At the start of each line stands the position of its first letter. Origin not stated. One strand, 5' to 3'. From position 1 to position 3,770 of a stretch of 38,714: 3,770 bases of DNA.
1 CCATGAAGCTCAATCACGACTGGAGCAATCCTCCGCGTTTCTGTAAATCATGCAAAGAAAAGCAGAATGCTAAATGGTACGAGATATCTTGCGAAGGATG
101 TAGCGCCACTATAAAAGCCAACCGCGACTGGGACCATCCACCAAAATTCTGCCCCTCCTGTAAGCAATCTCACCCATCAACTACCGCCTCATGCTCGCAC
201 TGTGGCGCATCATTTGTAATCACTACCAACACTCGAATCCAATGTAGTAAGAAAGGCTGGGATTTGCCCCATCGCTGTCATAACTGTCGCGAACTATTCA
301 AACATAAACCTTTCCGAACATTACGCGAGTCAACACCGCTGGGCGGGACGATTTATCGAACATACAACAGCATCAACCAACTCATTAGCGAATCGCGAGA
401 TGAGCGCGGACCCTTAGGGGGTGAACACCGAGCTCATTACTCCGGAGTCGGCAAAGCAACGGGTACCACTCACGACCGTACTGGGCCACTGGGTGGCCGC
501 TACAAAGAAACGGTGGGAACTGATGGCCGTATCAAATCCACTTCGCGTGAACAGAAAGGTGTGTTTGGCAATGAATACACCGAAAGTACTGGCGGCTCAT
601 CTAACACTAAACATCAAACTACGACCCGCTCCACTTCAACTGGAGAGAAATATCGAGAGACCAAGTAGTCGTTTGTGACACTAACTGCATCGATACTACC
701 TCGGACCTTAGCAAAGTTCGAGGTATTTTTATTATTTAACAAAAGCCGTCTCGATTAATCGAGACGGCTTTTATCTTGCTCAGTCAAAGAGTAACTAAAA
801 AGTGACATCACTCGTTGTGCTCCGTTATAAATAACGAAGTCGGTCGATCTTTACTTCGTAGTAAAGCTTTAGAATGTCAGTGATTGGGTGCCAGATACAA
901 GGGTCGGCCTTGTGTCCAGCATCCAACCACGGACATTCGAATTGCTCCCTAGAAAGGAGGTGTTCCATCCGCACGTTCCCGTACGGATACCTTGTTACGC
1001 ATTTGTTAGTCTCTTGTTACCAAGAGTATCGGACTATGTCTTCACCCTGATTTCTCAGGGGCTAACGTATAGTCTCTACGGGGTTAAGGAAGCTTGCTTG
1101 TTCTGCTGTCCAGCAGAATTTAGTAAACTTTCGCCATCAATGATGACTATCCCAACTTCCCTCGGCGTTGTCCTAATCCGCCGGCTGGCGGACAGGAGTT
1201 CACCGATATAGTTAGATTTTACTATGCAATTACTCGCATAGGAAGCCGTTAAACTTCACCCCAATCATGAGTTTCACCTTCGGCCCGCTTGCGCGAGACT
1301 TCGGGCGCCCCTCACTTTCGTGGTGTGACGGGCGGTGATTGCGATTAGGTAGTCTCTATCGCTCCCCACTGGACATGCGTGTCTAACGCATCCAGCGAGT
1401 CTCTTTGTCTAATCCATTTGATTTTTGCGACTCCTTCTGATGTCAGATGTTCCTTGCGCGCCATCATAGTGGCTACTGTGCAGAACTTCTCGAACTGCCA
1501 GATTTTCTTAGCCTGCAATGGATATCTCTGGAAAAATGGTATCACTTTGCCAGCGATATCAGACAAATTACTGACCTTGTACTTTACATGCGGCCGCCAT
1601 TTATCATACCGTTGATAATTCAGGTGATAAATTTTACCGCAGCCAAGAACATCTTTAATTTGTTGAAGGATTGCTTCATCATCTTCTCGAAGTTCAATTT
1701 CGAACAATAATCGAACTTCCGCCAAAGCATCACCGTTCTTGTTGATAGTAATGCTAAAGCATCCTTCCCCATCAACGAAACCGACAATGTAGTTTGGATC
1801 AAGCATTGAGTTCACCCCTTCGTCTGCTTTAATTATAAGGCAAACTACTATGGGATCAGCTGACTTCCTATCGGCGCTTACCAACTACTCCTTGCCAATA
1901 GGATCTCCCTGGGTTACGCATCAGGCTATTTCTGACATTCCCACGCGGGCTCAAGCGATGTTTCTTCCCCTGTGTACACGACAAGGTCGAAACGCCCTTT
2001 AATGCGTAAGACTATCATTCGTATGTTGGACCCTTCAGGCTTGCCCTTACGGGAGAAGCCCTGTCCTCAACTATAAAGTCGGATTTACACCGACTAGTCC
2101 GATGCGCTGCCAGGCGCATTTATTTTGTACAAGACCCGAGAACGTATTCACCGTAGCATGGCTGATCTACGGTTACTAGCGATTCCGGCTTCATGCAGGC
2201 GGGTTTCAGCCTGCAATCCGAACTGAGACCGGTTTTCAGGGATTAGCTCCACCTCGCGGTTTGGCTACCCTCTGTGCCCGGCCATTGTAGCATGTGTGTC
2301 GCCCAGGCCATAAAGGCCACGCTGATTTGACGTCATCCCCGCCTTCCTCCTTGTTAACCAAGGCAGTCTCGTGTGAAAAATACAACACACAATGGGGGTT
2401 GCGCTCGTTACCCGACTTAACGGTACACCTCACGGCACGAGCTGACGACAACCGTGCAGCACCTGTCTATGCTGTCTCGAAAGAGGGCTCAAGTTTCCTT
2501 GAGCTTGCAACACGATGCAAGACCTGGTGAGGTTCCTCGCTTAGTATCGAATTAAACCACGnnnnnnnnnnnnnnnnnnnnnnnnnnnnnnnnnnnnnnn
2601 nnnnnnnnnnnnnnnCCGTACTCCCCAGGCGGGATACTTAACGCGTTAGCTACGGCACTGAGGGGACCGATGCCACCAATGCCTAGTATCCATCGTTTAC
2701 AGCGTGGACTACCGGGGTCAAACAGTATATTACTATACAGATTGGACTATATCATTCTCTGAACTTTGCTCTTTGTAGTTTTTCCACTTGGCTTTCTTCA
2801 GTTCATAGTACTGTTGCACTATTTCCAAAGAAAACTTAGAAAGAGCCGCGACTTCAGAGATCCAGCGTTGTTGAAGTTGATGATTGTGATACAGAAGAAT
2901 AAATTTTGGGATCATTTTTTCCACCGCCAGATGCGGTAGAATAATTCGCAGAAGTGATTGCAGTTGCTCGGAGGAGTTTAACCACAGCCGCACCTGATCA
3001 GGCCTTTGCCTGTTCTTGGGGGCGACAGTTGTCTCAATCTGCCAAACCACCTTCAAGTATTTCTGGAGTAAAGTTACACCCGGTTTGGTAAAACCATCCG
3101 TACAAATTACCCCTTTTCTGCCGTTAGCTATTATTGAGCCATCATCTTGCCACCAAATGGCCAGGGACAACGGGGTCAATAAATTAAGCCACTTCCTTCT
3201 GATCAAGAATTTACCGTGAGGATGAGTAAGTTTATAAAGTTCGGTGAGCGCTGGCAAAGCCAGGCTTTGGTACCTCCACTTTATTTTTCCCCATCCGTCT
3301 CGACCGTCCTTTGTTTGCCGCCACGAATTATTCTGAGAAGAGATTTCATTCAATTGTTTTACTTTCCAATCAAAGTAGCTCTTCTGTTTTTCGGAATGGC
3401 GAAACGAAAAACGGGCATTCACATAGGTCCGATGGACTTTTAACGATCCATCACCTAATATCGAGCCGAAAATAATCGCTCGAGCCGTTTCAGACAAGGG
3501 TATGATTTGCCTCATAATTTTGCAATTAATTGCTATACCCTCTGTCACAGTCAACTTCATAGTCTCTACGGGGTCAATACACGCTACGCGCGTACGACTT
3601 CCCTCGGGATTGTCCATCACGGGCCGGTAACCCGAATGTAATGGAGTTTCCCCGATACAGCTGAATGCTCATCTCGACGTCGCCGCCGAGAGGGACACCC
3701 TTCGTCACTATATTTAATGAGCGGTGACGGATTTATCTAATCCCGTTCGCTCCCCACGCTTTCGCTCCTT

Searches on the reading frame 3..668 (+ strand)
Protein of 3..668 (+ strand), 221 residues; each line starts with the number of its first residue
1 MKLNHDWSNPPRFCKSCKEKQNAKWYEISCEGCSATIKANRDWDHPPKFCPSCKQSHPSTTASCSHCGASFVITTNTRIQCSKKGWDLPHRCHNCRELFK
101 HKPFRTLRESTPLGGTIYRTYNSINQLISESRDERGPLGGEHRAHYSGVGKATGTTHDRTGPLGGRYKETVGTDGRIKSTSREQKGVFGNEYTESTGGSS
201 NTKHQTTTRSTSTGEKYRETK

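Call 53: find_encoding_contigs(protein=window:3-668:+, flank=10000, max_places=4)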
Protein window:3-668:+ (221 aa): no gene with exactly this product is on record in the collection.

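Call 59: search_protein_families(library=pfam, proteins=[window:3-668:+], max_evalue=0.001)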
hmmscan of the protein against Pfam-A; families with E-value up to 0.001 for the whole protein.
window:3-668:+ (221 aa): 1 family
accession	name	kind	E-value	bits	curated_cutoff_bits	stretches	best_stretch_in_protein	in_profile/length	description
PF12773.13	DZR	-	0.00011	22.7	27.3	0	14-68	1-45/45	Double zinc ribbon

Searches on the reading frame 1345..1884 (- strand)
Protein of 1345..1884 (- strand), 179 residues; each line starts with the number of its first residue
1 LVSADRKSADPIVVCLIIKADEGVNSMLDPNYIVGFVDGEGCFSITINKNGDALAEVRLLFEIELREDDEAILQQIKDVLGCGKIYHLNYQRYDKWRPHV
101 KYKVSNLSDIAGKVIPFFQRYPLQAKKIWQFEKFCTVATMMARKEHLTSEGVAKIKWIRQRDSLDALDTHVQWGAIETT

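Call 59: search_protein_families(library=pfam, proteins=[window:1345-1884:-], max_evalue=0.001)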
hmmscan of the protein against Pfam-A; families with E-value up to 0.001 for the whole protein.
window:1345-1884:- (179 aa): 1 family
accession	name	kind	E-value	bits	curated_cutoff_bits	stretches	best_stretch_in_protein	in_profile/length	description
PF00961.24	LAGLIDADG_1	-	2.9e-24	86.3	23.1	1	33-137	1-101/102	LAGLIDADG endonuclease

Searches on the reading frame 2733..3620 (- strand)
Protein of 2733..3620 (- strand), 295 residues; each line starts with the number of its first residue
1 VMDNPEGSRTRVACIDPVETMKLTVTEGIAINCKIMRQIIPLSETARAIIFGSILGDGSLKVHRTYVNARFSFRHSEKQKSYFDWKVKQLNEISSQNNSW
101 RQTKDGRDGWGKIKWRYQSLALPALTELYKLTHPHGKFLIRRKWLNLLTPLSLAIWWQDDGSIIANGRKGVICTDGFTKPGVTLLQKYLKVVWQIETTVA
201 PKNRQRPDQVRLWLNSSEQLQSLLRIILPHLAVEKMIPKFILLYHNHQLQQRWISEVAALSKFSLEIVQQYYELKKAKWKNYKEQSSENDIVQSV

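Call 59: search_protein_families(library=pfam, proteins=[window:2733-3620:-], max_evalue=0.001)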
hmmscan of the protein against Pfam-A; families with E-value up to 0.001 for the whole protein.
window:2733-3620:- (295 aa): 1 family
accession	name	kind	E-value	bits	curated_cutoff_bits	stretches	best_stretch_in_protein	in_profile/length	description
PF03161.18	LAGLIDADG_2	-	4.8e-38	131.2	25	1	47-208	1-156/168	LAGLIDADG DNA endonuclease family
